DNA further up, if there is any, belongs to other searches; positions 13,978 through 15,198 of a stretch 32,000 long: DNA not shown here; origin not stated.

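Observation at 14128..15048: Architecture resembles homing-endonuclease DNA-binding modules without any nuclease domain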

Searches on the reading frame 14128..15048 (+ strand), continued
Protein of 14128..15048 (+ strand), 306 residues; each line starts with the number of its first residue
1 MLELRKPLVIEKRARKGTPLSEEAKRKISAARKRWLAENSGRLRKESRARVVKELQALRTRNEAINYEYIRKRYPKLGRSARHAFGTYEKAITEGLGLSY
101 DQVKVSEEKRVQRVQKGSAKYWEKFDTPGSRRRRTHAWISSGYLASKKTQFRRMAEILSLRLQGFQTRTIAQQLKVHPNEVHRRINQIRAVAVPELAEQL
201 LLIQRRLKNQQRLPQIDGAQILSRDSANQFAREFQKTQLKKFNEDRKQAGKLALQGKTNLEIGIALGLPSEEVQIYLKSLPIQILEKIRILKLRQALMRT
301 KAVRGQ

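Call 36: fold_search(model_id=the predicted structure, library=pdb)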
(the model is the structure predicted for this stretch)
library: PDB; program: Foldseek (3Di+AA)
matches with E <= 10: 328; with E <= 0.001: 0
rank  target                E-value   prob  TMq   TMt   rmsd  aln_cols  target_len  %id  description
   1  1sc5_A                5.0e-01  0.12  0.12  0.16  29.1       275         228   16  Sigma-28(FliA)/FlgM complex (released 2004-04-06)
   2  3zh9                  8.1e-01  0.54  0.14  0.13  21.8       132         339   23  Bacillus subtilis DNA clamp loader delta protein (YqeN) (released 2013-04-03)
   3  7dwm_B                1.4e+00  0.87  0.14  0.19   8.0        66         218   20  Crystal structure of the phage VqmA-DPO complex (released 2021-05-05)
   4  5yhz                  1.4e+00  0.38  0.13  0.26  14.0       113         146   15  Structure of Lactococcus lactis ZitR, E41A mutant (released 2017-12-06)
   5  7x1k_B                1.5e+00  0.87  0.13  0.52   7.7        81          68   17  Crystal structure of the flagellar expression regulator DegU from Listeria monocytogenes (released 2022-08-10)
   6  9c4c_F                1.5e+00  0.18  0.13  0.25  13.2       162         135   13  The structure of two MntR dimers bound to the native mnep promoter sequence (released 2024-08-14)
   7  4lle_A                1.6e+00  0.23  0.16  0.33  11.1       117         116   15  The crystal structure of R60L mutant of the histidine kinase (KinB) sensor domain from Pseudomonas aeruginosa PA01 (released 2013-08-07)
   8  6xtv_B                1.7e+00  0.33  0.12  0.13  10.9        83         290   16  FULL-LENGTH LTTR LYSG FROM CORYNEBACTERIUM GLUTAMICUM WITH BOUND EFFECTOR ARG (released 2020-10-07)
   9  9a7s_A                1.7e+00  0.06  0.12  0.14  29.4       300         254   14  Integrative model of RPSD-RPOB by crosslinking MS and deep learning (released 2024-09-18)
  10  2yr2_A                1.7e+00  0.15  0.13  0.24  16.2       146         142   16  Crystal Structure of the Hypothetical regulator from Sulfolobus tokodaii (released 2007-10-02)
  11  1yio                  1.8e+00  0.44  0.12  0.18  11.9        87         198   18  Crystallographic structure of response regulator StyR from Pseudomonas fluorescens (released 2005-09-27)
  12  1r1v_B                1.8e+00  0.30  0.14  0.38  15.2       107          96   14  Crystal structure of the metal-sensing transcriptional repressor CzrA from Staphylococcus aureus in the Zn2-form (released 2004-05-18)
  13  4hx7_B                1.9e+00  0.16  0.13  0.26  12.0       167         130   11  Structure of MNTR E11K mutant complexed with Cd2+ (released 2012-11-21)
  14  6uu7_FFF              1.9e+00  0.10  0.12  0.13  21.8       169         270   16  E. coli sigma-S transcription initiation complex with a 6-nt RNA and an NTP ("Old" crystal soaked with UTP, CTP, ddG (released 2020-08-26)
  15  6kju_B                2.0e+00  0.94  0.14  0.19   4.2        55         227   24  Huge conformation shift of Vibrio cholerae VqmA dimer in the absence of target DNA provides insight into DNA-binding m (released 2019-11-13)
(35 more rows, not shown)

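Call 42: search_protein_families(library=pfam, alignment_id=A4, max_evalue=0.00001)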
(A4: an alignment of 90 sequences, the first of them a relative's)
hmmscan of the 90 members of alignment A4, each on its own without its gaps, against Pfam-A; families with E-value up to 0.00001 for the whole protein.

A. member 1, P0007 (694 aa): 2 families
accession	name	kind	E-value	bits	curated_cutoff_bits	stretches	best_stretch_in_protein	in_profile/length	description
PF18780.6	HNH_repeat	-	2.5e-34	117.8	26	0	190-238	4-53/54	Homing endonuclease associated repeat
PF22083.2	I-HmuI_NUMOD-like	-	1.8e-07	31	27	0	408-431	9-32/46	DNA endonuclease I-HmuI-like, NUMOD-like domain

B. families by the number of members that match (of 90 scanned): 31 families (the first 25 are shown)
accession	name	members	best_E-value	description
PF18780.6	HNH_repeat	89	8.6e-52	Homing endonuclease associated repeat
PF00763.28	THF_DHG_CYH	6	3.1e-10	Tetrahydrofolate dehydrogenase/cyclohydrolase, catalytic domain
PF05942.16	PaREP1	3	1.2e-06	Archaeal PaREP1/PaREP8 family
PF05443.17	ROS_MUCR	2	9.8e-09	ROS/MUCR transcriptional regulator protein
PF08279.18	HTH_11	1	6.5e-27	HTH domain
PF00196.25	GerE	1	1.3e-26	Bacterial regulatory proteins, luxR family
PF08281.18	Sigma70_r4_2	1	9.2e-23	Sigma-70, region 4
PF13518.12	HTH_28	1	2.5e-19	Helix-turn-helix domain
PF13384.12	HTH_23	1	4.8e-19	Homeodomain-like domain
PF08220.18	HTH_DeoR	1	3.2e-11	DeoR-like helix-turn-helix domain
PF13936.12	HTH_38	1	9.2e-11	Helix-turn-helix domain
PF13542.12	HTH_Tnp_ISL3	1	2.4e-10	Helix-turn-helix domain of transposase family ISL3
PF07638.17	Sigma70_ECF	1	4.1e-10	ECF sigma factor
PF13730.12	HTH_36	1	1.9e-09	Helix-turn-helix domain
PF14279.12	HNH_5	1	5.5e-09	HNH endonuclease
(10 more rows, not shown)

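Call 43: list_cluster_members(proteins=[P0007, P0008, P0009, P0011, P0017, P0035, P0051, P0065, P0091, P0136])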
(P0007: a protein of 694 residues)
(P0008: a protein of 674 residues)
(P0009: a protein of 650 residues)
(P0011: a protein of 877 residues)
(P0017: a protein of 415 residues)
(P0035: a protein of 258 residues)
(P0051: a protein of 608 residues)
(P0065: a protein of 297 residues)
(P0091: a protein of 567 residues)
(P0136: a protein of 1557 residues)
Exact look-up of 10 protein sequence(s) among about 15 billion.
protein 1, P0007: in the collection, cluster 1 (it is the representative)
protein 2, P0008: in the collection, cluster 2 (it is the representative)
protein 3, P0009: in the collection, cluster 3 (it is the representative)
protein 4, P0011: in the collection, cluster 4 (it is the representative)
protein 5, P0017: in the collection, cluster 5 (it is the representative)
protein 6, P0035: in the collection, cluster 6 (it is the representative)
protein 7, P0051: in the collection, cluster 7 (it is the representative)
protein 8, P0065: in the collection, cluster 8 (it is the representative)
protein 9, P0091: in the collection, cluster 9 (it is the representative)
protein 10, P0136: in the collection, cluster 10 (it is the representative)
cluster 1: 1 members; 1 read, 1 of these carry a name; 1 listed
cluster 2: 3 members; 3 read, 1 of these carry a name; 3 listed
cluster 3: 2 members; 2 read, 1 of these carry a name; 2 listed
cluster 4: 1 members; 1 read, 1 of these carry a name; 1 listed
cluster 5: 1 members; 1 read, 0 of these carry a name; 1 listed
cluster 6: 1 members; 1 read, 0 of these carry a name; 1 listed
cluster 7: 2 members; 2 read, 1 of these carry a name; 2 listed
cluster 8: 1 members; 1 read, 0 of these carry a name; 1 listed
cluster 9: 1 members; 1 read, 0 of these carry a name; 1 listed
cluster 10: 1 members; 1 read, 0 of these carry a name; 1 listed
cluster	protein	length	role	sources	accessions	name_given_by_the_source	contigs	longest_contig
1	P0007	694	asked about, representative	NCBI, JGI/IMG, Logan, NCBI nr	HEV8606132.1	MAG TPA: hypothetical protein VGQ99_12235 [Tepidisphaeraceae bacterium] | transposase | hypothetical protein [Tepidisphaeraceae bacterium]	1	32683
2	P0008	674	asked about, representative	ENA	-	-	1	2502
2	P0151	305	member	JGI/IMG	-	predicted metallopeptidase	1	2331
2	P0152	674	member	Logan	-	-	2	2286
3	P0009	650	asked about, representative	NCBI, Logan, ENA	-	-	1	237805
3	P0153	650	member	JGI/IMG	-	enamine deaminase RidA (YjgF/YER057c/UK114 family)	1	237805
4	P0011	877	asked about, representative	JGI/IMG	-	hypothetical protein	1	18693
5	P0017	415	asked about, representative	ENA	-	-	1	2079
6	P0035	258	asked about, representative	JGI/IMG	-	-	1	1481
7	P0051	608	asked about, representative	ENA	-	-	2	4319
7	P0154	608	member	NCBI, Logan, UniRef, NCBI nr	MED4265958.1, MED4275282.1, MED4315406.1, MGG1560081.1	hypothetical protein [Priestia megaterium] | hypothetical protein n=1 Tax=Priestia megaterium TaxID=1404 RepID=UPI002E1A4AD2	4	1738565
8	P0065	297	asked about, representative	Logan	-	-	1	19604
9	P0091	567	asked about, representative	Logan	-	-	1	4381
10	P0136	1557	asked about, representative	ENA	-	-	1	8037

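Call 44: find_related_loci(query=window:14128-15048:+, collection=metagenome_contigs, flank=10000)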
Query window:14128-15048:+ (306 aa) in metagenome_contigs; peptide patterns used: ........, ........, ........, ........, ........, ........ (x = any residue, [..] = any of these).
587 stretches matched a pattern; 1 encode a relative of the query (tblastn E <= 1e-3); 1 distinct loci.
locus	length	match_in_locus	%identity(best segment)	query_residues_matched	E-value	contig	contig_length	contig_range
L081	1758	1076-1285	34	16-85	5e-7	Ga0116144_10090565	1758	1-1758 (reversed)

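Call 47: search_protein_families(library=pfam, proteins=[L081:779-1252:+], max_evalue=0.1)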
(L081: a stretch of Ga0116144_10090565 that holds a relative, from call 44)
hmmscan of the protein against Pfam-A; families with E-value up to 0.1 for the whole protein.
L081:779-1252:+ (157 aa): 2 families
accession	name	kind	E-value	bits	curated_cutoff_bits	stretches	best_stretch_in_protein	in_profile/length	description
PF07460.16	NUMOD3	-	3e-08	33.9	20.4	1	77-113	1-37/37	NUMOD3 motif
PF13392.12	HNH_3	-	8.6e-08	32.1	24.8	1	33-64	15-45/46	HNH endonuclease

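Call 69: search_protein_families(library=phrogs, proteins=[window:14128-15048:+], max_evalue=0.01)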
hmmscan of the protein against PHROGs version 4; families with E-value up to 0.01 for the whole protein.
window:14128-15048:+ (306 aa): 7 families
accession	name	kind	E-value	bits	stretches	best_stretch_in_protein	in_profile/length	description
phrog_3855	-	DNA, RNA and nucleotide metabolism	7.6e-07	30.5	1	140-190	56-105/115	HTH DNA binding protein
phrog_645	-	DNA, RNA and nucleotide metabolism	0.0001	23.5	1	148-205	21-79/196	Rnase E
phrog_664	-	DNA, RNA and nucleotide metabolism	0.0011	19.8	1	132-192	20-80/210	DNA binding protein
phrog_2308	-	unknown function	0.0012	19.9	0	154-186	6-38/138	-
phrog_10480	-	unknown function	0.0055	17.8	0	107-197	3-97/134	-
phrog_3910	-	transcription regulation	0.006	16.6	0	147-211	68-132/356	transcriptional regulator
phrog_1058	-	unknown function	0.0085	17.2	0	153-190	88-125/134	-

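Call 70: search_protein_families(library=ncbifam, proteins=[window:14128-15048:+], max_evalue=0.01)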
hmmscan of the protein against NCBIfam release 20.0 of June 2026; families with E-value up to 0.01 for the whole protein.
window:14128-15048:+ (306 aa): 2 families
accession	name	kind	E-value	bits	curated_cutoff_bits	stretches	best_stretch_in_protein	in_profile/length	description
TIGR01128.2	holA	equivalog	0.00093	18.6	80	1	149-205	237-296/316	DNA polymerase III subunit delta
NF010256.0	PRK13702.1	subfamily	0.0089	16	87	0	12-34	15-38/85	replication regulatory protein RepA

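Call 75: search_dna_similar(query=L081:779-1252:+, collection=phages, mode=protein, max_rows=25, max_evalue=0.00001)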
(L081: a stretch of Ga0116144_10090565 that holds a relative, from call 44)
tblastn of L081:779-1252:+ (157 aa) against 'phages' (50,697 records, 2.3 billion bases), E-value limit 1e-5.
No match.

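Call 98: search_protein_families(library=padloc, proteins=[window:14128-15048:+], max_evalue=0.01)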
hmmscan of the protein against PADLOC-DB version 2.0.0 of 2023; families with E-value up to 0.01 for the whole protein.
window:14128-15048:+ (306 aa): 0 families
